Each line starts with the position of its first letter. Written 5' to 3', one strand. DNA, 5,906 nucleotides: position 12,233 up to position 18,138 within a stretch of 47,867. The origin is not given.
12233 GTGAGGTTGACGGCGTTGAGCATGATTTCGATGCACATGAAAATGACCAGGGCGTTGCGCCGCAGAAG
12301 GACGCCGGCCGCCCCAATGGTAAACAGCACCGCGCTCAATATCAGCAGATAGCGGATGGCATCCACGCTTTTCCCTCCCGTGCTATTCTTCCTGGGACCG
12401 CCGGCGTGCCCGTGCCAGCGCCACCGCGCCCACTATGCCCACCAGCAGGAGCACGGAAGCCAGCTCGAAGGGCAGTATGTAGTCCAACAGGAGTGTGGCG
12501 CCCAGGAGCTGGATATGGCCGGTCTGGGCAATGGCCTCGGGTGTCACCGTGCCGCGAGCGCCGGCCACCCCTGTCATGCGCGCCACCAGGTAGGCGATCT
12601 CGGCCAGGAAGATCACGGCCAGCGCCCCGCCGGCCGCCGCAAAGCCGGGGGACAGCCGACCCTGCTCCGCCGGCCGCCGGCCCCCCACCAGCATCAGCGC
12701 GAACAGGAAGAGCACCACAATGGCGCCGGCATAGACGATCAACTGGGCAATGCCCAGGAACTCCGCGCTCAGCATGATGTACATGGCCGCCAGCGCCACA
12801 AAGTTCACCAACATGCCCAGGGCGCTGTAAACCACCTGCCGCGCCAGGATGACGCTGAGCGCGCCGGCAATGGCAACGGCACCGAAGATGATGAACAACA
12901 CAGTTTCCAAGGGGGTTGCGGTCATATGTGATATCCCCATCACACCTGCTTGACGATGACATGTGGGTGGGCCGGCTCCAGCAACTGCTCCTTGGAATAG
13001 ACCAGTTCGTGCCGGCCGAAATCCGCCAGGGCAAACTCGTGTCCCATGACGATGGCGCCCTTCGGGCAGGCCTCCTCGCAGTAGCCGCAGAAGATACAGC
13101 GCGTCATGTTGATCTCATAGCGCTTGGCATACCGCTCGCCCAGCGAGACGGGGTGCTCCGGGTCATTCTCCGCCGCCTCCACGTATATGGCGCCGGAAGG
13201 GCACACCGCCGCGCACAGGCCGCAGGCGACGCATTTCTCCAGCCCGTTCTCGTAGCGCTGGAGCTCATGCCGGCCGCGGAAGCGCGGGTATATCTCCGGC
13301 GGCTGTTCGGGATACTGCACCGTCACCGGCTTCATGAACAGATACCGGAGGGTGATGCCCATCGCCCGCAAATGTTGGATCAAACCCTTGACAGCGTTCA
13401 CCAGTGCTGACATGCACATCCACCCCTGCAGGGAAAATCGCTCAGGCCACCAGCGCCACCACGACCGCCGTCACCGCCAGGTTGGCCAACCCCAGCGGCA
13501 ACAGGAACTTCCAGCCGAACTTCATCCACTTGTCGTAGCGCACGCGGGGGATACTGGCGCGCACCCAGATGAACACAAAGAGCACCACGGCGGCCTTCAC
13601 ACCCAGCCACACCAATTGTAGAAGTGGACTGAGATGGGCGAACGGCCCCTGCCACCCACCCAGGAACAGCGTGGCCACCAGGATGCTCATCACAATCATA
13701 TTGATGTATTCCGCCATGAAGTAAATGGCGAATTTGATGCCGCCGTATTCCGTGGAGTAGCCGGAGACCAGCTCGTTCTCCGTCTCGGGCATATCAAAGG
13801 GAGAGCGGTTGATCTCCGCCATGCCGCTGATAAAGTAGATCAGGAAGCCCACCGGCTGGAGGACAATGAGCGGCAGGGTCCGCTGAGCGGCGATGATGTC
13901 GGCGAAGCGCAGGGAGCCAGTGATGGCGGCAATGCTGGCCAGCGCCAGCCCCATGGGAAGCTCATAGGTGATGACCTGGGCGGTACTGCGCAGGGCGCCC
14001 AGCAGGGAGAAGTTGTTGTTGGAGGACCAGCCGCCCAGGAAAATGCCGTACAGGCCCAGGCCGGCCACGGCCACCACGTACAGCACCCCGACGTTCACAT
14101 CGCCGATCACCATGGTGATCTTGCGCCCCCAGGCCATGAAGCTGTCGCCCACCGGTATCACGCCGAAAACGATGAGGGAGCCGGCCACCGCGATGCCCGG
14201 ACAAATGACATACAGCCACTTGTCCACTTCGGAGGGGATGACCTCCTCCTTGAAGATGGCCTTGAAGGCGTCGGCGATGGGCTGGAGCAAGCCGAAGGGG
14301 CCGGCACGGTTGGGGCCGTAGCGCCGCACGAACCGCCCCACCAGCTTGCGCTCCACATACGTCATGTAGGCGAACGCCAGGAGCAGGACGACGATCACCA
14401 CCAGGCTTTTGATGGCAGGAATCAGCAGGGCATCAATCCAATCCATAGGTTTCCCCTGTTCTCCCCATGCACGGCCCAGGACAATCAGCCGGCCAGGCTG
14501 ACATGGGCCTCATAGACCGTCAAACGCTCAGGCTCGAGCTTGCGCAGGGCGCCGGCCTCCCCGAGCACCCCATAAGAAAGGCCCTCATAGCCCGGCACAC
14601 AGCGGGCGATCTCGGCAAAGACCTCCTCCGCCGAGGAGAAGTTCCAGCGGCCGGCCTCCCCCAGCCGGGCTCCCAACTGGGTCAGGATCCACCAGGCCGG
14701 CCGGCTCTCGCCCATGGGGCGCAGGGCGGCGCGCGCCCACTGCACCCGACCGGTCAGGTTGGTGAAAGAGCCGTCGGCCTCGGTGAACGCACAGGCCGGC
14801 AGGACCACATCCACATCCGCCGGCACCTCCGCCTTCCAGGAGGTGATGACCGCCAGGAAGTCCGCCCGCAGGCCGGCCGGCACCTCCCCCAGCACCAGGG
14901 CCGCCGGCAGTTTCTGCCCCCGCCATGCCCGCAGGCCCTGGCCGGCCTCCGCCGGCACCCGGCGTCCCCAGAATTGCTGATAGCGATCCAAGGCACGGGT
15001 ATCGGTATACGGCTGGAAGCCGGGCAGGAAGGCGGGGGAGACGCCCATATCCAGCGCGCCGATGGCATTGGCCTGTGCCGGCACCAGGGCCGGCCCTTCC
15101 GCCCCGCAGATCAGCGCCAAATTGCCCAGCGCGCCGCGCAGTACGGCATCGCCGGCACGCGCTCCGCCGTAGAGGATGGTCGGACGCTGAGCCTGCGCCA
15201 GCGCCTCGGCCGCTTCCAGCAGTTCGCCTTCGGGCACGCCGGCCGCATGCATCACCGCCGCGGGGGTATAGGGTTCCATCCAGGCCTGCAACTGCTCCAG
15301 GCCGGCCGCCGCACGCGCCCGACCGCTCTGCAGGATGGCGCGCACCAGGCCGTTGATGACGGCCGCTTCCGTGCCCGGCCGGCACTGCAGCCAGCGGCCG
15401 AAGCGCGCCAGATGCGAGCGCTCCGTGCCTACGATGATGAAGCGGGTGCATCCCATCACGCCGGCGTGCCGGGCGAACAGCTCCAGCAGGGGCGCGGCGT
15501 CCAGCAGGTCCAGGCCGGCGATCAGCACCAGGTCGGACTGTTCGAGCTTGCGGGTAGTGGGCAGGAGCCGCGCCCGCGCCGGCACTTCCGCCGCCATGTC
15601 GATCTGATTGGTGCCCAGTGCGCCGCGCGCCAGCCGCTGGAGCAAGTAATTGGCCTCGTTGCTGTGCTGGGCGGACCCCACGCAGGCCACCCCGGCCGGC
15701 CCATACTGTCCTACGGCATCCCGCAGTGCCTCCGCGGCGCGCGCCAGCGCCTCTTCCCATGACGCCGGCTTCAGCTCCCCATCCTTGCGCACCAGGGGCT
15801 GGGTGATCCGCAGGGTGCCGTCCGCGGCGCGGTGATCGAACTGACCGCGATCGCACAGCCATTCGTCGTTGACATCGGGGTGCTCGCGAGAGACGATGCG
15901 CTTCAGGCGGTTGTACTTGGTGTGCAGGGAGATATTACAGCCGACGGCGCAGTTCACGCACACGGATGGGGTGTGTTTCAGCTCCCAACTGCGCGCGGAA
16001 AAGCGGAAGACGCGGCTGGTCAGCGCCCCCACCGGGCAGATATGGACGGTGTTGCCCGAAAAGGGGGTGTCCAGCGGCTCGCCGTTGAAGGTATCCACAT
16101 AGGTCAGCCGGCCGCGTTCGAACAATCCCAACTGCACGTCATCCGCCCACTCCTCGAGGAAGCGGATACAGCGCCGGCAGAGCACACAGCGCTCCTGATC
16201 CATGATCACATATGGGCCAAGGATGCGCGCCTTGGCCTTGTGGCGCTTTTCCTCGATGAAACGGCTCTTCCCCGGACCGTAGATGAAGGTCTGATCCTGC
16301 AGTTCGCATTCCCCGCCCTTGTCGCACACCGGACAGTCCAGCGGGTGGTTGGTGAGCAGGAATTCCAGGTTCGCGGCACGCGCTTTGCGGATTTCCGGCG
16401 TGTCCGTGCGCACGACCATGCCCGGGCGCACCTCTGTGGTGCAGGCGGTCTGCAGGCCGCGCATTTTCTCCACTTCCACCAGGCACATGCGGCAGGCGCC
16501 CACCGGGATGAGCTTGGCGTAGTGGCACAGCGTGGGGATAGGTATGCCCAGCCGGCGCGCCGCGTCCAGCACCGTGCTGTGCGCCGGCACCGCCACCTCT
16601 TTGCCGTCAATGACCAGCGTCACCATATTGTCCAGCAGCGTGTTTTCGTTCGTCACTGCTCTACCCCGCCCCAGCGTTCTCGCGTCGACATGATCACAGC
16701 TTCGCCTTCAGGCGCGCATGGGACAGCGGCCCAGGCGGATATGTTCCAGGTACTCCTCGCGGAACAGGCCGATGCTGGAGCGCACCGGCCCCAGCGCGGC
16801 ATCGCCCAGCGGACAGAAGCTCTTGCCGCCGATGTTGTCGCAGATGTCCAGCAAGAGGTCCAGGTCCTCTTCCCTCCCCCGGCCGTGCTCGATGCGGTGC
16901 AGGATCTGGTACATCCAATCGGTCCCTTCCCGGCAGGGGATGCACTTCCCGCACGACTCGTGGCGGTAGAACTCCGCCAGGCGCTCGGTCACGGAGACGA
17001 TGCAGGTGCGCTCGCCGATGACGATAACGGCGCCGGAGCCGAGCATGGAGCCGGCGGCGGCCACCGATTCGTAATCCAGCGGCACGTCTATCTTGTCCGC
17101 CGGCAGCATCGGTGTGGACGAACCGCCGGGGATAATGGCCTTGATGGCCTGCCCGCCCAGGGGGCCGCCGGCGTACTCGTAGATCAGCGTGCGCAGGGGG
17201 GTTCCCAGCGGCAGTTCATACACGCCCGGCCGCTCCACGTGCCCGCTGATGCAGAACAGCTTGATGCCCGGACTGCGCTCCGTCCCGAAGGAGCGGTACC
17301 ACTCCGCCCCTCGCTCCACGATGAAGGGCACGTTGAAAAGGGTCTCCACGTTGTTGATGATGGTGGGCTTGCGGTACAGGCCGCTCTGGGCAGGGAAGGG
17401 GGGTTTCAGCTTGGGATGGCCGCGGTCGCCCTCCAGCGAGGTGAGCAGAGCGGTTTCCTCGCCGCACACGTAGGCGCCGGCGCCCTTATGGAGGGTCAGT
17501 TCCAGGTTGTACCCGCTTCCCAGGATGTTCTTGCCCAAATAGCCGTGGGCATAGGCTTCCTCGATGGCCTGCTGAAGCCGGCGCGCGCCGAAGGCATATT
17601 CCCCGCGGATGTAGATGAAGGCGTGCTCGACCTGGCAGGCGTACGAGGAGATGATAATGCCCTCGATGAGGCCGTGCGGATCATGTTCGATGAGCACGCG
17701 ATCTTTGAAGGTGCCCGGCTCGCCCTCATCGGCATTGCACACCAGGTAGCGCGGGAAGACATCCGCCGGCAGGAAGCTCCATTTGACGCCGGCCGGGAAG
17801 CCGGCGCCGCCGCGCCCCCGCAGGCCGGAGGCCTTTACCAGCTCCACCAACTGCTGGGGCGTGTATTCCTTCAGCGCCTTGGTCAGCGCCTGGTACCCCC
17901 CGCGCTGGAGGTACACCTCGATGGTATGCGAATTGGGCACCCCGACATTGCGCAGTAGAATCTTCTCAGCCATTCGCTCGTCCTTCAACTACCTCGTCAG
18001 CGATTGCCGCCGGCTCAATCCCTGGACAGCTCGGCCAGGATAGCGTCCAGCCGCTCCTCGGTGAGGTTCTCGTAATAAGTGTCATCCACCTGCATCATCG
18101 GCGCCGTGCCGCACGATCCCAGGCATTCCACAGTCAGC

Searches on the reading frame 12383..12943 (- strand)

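Call 32: search_protein_families(library=pfam, proteins=[window:12383-12943:-], max_evalue=0.00001)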
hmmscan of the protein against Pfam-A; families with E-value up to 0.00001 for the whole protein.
window:12383-12943:- (186 aa): 1 family
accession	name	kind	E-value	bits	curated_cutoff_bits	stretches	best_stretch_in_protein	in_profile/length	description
PF00499.25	Oxidored_q3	-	1.8e-35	122.3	33.2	1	27-176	1-146/146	NADH-ubiquinone/plastoquinone oxidoreductase chain 6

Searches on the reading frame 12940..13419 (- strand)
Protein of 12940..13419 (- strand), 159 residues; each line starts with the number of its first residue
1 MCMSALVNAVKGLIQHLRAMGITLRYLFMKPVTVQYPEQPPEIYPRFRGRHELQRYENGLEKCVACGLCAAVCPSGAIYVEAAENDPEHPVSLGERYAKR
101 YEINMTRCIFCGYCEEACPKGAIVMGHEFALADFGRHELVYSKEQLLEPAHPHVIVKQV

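Call 32: search_protein_families(library=pfam, proteins=[window:12940-13419:-], max_evalue=0.00001)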
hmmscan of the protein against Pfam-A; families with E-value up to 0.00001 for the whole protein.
window:12940-13419:- (159 aa): 12 families
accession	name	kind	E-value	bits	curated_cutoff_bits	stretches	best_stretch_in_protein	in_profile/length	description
PF00037.32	Fer4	-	4.3e-16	58.4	21.1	2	101-123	1-23/24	4Fe-4S binding domain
PF12838.12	Fer4_7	-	5e-13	49.7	27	1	62-122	1-52/52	4Fe-4S dicluster domain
PF13183.11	Fer4_8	-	1.6e-11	45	27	1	60-121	2-67/68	4Fe-4S dicluster domain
PF13187.11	Fer4_9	-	2.7e-11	43.7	27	1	62-123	1-52/52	4Fe-4S dicluster domain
PF12837.12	Fer4_6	-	1.1e-09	38.1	25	0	61-78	7-24/24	4Fe-4S binding domain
PF13237.11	Fer4_10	-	2.3e-09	37.5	25.5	1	60-119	6-53/53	4Fe-4S dicluster domain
PF13534.11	Fer4_17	-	5.7e-09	36.8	22.2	0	54-76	37-59/61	4Fe-4S dicluster domain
PF13484.11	Fer4_16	-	1.4e-08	35.9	30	1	62-120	1-65/66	4Fe-4S double cluster binding domain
PF14697.11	Fer4_21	-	3.6e-08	33.9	35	0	61-78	39-57/59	4Fe-4S dicluster domain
PF12797.12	Fer4_2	-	1e-07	31.8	24.5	0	60-75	7-22/22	4Fe-4S binding domain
PF25160.1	LdpA_Fe-S-bd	-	3.9e-06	27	27.6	0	61-80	26-45/49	LdpA Fe-S cluster-binding domain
PF12798.12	Fer4_3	-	5.2e-06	27.3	27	0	108-122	1-15/15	4Fe-4S binding domain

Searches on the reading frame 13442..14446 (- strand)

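Call 32: search_protein_families(library=pfam, proteins=[window:13442-14446:-], max_evalue=0.00001)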
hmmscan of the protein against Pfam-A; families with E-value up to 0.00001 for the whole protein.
window:13442-14446:- (334 aa): 1 family
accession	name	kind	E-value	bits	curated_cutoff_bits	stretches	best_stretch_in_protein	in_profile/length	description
PF00146.26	NADHdh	-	4.7e-117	391.1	27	1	13-327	2-298/298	NADH dehydrogenase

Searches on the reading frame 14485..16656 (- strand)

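Call 32: search_protein_families(library=pfam, proteins=[window:14485-16656:-], max_evalue=0.00001)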
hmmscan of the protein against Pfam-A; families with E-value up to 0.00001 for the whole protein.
window:14485-16656:- (723 aa): 7 families
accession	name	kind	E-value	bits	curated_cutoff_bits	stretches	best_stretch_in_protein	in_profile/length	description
PF00384.28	Molybdopterin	-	3.5e-33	115.5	24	2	283-448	1-181/353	Molybdopterin oxidoreductase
PF13510.11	Fer2_4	-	2.3e-22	79.3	22.8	1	10-86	2-81/82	2Fe-2S iron-sulfur cluster binding domain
PF22117.2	Fer4_Nqo3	-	4.4e-22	78.5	27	1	147-213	1-67/67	NADH-quinone oxidoreductase subunit 3, ferredoxin-like domain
PF10588.14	NADH-G_4Fe-4S_3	-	8.2e-17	60.9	27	1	93-132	1-40/40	NADH-ubiquinone oxidoreductase-G iron-sulfur binding region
PF04879.21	Molybdop_Fe4S4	-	2.1e-10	40.9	22.7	1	227-273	2-48/55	Molybdopterin oxidoreductase Fe4S4 domain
PF22151.2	Fer4_NDSU1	-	1.4e-09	37.8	23.8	1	226-273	1-48/51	NADH-ubiquinone oxidoreductase NDSU1/NuoG-like, 4Fe-4S domain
PF00111.32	Fer2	-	1.8e-08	34.6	21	1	16-64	3-49/77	2Fe-2S iron-sulfur cluster binding domain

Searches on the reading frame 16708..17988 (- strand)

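Call 33: search_protein_families(library=pfam, proteins=[window:16708-17988:-], max_evalue=0.00001)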
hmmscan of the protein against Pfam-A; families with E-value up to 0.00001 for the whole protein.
window:16708-17988:- (426 aa): 4 families
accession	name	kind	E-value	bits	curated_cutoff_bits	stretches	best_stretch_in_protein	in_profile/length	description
PF01512.22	Complex1_51K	-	1.4e-47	161.8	31.2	1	51-221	1-149/150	Nuo51 FMN-binding domain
PF10589.14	NADH_4Fe-4S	-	1.8e-32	111.5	23.5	1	333-416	2-85/85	NADH-ubiquinone oxidoreductase-F iron-sulfur binding region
PF22461.2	SLBB_2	-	6.8e-10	39.3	27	1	243-302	1-61/79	SLBB domain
PF10531.15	SLBB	-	1.1e-09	38.5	27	1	245-293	2-53/55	SLBB domain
